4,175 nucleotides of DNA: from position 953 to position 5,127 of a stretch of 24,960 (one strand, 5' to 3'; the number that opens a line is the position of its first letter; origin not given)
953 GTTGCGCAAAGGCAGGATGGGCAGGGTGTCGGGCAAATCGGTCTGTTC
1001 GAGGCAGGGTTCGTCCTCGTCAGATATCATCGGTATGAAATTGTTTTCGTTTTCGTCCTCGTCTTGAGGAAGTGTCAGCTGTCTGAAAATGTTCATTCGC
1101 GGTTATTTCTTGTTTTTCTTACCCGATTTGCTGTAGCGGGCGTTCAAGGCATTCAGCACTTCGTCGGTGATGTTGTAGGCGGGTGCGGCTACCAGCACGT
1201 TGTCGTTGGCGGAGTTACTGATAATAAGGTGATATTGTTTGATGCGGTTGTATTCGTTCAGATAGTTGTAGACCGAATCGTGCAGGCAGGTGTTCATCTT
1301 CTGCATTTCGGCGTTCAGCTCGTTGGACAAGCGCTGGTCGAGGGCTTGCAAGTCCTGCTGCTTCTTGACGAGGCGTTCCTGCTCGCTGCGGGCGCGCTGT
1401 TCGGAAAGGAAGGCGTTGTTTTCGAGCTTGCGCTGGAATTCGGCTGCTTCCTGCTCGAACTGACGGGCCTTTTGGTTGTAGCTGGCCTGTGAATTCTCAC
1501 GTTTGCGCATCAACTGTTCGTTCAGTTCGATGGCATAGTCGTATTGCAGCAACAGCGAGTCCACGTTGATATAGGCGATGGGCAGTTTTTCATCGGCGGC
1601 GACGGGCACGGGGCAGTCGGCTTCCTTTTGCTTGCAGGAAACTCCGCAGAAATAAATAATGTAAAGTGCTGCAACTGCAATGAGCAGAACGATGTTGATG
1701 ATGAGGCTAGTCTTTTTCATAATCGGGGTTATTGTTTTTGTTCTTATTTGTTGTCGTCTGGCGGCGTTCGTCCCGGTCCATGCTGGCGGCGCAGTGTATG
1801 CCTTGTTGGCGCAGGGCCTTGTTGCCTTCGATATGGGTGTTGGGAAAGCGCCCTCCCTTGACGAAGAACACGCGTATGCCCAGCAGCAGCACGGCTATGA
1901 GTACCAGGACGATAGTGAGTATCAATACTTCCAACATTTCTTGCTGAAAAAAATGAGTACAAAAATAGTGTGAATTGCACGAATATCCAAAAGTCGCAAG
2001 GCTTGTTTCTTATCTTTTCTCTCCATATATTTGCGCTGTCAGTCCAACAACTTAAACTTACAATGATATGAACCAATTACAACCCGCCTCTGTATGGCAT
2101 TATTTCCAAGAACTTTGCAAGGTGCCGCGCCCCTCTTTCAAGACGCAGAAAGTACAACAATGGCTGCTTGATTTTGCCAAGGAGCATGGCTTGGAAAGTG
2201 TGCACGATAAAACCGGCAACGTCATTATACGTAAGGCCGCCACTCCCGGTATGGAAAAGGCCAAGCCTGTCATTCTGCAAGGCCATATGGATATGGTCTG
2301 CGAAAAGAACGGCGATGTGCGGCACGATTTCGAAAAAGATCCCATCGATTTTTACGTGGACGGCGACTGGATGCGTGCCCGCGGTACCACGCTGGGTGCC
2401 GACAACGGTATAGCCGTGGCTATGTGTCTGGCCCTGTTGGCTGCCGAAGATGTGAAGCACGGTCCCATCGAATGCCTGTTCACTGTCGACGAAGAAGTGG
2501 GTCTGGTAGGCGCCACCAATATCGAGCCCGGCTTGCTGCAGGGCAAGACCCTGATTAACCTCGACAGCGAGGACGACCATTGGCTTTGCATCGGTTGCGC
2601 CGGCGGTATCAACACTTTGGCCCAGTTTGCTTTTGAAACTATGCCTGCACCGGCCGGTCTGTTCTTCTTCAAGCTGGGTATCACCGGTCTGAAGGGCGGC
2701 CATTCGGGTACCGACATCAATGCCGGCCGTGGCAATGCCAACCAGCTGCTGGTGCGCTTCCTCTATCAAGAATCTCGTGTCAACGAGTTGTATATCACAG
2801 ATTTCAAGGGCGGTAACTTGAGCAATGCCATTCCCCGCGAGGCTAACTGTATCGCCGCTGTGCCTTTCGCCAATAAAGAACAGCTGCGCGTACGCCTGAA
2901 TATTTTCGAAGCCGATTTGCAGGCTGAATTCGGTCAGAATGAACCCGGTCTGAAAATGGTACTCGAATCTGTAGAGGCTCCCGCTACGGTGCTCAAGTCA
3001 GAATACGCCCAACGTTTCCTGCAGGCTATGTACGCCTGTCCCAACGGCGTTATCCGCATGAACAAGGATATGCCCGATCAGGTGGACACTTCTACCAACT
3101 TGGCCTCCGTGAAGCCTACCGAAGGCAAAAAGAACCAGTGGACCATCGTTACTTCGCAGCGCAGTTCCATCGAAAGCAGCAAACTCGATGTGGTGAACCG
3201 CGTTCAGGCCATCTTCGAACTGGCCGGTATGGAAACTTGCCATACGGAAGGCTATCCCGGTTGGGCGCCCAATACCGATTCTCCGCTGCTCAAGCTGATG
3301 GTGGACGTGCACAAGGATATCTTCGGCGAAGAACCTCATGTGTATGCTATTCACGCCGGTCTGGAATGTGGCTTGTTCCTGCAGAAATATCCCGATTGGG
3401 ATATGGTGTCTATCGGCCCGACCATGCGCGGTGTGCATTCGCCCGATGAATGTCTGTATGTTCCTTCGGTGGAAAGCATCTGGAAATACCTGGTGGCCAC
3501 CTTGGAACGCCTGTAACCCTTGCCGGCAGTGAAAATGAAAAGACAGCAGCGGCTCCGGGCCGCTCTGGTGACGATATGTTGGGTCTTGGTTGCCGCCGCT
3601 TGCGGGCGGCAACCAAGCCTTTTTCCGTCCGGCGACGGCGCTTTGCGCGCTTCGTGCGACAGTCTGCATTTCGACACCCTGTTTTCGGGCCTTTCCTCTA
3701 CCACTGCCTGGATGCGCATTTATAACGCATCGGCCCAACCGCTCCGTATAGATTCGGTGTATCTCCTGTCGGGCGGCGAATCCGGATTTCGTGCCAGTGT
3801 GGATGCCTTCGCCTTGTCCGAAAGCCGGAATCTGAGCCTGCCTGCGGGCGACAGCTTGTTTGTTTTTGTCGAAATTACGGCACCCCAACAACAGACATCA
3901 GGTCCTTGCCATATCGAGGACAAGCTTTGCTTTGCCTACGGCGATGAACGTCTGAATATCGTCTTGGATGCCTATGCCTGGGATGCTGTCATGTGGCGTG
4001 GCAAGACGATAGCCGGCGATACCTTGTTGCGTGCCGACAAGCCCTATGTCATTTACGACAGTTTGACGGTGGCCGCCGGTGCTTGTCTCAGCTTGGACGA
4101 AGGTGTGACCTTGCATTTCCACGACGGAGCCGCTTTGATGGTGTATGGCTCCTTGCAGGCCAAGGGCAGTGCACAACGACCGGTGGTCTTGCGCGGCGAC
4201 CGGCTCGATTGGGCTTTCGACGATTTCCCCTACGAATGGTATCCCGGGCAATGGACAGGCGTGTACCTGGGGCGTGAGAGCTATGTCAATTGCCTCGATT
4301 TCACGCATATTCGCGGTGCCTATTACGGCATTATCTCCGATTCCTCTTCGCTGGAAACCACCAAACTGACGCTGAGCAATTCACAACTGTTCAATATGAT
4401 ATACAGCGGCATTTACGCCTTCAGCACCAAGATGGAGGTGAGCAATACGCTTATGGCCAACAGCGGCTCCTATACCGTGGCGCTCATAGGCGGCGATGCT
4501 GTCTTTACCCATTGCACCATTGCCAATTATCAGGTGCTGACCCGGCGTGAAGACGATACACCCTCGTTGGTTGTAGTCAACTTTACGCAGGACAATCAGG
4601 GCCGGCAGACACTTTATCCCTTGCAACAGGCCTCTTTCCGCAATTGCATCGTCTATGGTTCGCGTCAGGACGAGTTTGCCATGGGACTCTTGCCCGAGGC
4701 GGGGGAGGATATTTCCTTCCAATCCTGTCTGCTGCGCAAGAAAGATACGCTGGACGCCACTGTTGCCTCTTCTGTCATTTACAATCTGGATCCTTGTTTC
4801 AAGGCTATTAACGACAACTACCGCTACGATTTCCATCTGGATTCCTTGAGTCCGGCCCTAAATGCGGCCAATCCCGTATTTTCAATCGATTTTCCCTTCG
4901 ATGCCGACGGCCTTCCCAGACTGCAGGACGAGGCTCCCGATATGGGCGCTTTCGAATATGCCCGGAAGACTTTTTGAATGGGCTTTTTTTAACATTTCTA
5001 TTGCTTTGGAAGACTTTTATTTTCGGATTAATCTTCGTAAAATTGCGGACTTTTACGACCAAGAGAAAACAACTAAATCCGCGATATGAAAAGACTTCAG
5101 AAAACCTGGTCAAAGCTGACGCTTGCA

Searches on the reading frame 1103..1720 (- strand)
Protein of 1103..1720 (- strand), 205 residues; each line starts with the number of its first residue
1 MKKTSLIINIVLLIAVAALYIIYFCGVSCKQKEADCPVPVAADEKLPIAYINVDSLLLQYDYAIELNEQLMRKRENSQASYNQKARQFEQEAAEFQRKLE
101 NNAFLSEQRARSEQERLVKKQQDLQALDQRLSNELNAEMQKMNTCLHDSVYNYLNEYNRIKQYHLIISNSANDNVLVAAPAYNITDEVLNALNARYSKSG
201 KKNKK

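Call 55: search_protein_families(library=pfam, proteins=[window:1103-1720:-], max_evalue=0.5)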
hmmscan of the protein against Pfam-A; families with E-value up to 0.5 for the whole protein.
window:1103-1720:- (205 aa): 2 families
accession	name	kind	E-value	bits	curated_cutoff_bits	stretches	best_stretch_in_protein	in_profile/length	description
PF03938.19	OmpH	-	2.6e-23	83.2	32.4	1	48-192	2-141/141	Outer membrane protein (OmpH-like)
PF02601.20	Exonuc_VII_L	-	0.17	11.8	35.9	1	71-146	139-259/315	Exonuclease VII, large subunit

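Call 67: find_encoding_contigs(protein=window:1103-1720:-, flank=10000, max_places=1)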
Protein window:1103-1720:- (205 aa): 4 contigs read that carry it; 1 place shown.
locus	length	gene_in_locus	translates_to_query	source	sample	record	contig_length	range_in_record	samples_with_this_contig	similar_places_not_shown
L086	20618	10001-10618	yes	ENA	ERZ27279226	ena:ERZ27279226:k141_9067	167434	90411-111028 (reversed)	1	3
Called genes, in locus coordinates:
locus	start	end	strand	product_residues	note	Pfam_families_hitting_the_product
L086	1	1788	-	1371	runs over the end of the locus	PF13204:Apiosidase, PF12904:Collagen_bind_2, PF25788:Ig_Rha78A_N, PF08531:Bac_rhamnosid_N, PF05592:Bac_rhamnosid, PF17389:Bac_rhamnosid6H, PF17390:Bac_rhamnosid_C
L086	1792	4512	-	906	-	PF25788:Ig_Rha78A_N, PF08531:Bac_rhamnosid_N, PF05592:Bac_rhamnosid, PF17389:Bac_rhamnosid6H, PF17390:Bac_rhamnosid_C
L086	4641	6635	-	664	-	PF02469:Fasciclin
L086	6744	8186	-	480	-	-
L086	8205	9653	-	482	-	PF01546:Peptidase_M20, PF07687:M20_dimer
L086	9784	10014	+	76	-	-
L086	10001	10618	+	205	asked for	PF03938:OmpH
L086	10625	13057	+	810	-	PF02190:LON_substr_bdg, PF00004:AAA, PF07728:AAA_5, PF22667:Lon_lid, PF05362:Lon_C, PF13541:ChlI (weak)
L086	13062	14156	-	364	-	PF03739:LptF_LptG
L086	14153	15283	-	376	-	PF01702:TGT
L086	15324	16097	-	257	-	PF02153:PDH_N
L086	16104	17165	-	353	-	PF00793:DAHP_synth_1, PF01817:CM_2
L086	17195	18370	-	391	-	PF00155:Aminotran_1_2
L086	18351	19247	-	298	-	PF00800:PDT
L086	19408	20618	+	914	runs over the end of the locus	PF00932:LTD, PF13290:CHB_HEX_C_1, PF13287:Fn3_assoc, PF08757:CotH, PF13287:Fn3_assoc (weak), PF13290:CHB_HEX_C_1, PF18962:Por_Secre_tail (weak)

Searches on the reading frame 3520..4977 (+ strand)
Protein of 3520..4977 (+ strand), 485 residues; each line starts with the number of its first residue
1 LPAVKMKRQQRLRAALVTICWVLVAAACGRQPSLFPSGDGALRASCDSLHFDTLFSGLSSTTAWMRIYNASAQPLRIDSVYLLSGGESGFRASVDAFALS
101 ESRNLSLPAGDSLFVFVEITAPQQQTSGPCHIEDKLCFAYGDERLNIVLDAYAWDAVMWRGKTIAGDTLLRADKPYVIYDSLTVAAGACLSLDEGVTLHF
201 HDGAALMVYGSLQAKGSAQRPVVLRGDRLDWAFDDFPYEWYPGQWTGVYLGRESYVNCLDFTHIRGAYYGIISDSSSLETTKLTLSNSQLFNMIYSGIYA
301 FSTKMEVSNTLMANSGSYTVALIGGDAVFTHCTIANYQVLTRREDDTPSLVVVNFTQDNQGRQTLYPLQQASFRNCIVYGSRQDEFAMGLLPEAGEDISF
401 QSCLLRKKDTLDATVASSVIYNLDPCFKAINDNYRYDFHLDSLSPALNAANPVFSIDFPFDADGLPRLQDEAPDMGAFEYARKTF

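Call 5: search_protein_families(library=pfam, proteins=[window:3520-4977:+], max_evalue=0.001)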
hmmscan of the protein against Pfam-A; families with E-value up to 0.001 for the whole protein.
window:3520-4977:+ (485 aa): 0 families

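Call 34: search_protein_families(library=ncbifam, proteins=[window:3520-4977:+], max_evalue=0.001)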
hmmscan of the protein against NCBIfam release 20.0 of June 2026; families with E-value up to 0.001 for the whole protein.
window:3520-4977:+ (485 aa): 1 family
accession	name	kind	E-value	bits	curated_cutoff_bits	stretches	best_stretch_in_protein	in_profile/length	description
NF041518.1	choice_anch_Q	domain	5.6e-08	32.9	25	1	436-480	15-57/58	choice-of-anchor Q domain-containing protein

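Call 55: search_protein_families(library=pfam, proteins=[window:3520-4977:+], max_evalue=0.5)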
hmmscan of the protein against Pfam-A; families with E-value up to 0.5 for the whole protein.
window:3520-4977:+ (485 aa): 1 family
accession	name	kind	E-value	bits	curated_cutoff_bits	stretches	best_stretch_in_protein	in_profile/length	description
PF19639.4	DUF6142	-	0.02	15.5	27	1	312-349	41-78/103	Family of unknown function (DUF6142)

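Call 56: search_solved_structures(query=window:3520-4977:+, max_evalue=1)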
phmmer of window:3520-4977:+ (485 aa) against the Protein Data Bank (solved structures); distinct sequences matched with E-value up to 1: 2.
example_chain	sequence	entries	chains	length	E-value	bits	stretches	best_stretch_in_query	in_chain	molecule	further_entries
4jpx_A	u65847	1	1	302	0.77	11.4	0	48-97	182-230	Phenylalanine-4-hydroxylase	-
8ppr_Z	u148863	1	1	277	0.79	11.4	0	342-409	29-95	ZW10 interactor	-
